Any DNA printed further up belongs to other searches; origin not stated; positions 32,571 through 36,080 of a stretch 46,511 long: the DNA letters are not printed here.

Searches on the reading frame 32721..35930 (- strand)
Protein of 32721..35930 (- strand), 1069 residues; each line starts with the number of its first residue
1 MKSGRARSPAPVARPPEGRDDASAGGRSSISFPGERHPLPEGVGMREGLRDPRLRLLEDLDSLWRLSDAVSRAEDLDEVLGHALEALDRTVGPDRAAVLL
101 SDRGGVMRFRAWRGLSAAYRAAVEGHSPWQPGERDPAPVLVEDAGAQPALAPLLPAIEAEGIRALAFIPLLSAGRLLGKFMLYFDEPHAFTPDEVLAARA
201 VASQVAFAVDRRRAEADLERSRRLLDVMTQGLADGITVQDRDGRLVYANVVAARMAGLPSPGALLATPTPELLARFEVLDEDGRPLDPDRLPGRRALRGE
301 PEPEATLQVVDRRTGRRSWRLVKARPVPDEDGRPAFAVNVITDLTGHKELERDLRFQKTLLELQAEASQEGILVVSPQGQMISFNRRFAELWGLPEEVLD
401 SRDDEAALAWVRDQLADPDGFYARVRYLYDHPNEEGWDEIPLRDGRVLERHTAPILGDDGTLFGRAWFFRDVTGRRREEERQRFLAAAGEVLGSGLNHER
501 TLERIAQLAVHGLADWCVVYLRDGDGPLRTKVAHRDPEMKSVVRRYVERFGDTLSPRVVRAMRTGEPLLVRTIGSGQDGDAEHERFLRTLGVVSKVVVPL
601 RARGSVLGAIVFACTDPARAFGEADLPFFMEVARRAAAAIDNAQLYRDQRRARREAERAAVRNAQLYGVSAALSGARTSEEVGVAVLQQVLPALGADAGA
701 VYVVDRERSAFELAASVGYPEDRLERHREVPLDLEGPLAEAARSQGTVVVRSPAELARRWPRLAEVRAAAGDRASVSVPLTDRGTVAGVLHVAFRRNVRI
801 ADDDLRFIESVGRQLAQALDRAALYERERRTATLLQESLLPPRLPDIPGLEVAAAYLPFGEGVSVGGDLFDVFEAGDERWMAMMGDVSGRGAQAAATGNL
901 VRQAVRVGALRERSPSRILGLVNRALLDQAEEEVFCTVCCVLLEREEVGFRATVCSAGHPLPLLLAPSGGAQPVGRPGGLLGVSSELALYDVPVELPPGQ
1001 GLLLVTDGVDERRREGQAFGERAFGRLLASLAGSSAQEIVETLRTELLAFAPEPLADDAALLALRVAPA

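Call 78: search_protein_families(library=pfam, proteins=[window:32721-35930:-], max_evalue=0.0001)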
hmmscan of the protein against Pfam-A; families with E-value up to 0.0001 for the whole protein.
window:32721-35930:- (1069 aa): 9 families
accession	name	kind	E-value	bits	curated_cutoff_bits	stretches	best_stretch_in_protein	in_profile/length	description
PF13185.12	GAF_2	-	2e-42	145.1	28.6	3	677-820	2-136/136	GAF domain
PF01590.32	GAF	-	8.9e-41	140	22.4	3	499-640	3-133/133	GAF domain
PF07228.17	SpoIIE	-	2.8e-39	135.5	25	1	877-1066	2-191/192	Stage II sporulation protein E (SpoIIE)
PF13492.12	GAF_3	-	2e-30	106.3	27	2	686-821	9-129/129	GAF domain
PF08448.16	PAS_4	-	7e-15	55.7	23.1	2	232-346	4-107/110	PAS fold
PF13188.13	PAS_8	-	2.5e-09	37.1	21.8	0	365-404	7-47/65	PAS domain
PF12860.13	PAS_7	-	4.2e-09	37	27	0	369-480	5-115/115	PAS fold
PF13426.13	PAS_9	-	2.5e-08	34.5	27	0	234-345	2-102/103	PAS domain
PF00989.32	PAS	-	1e-06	29.2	22.6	0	225-273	3-50/113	PAS fold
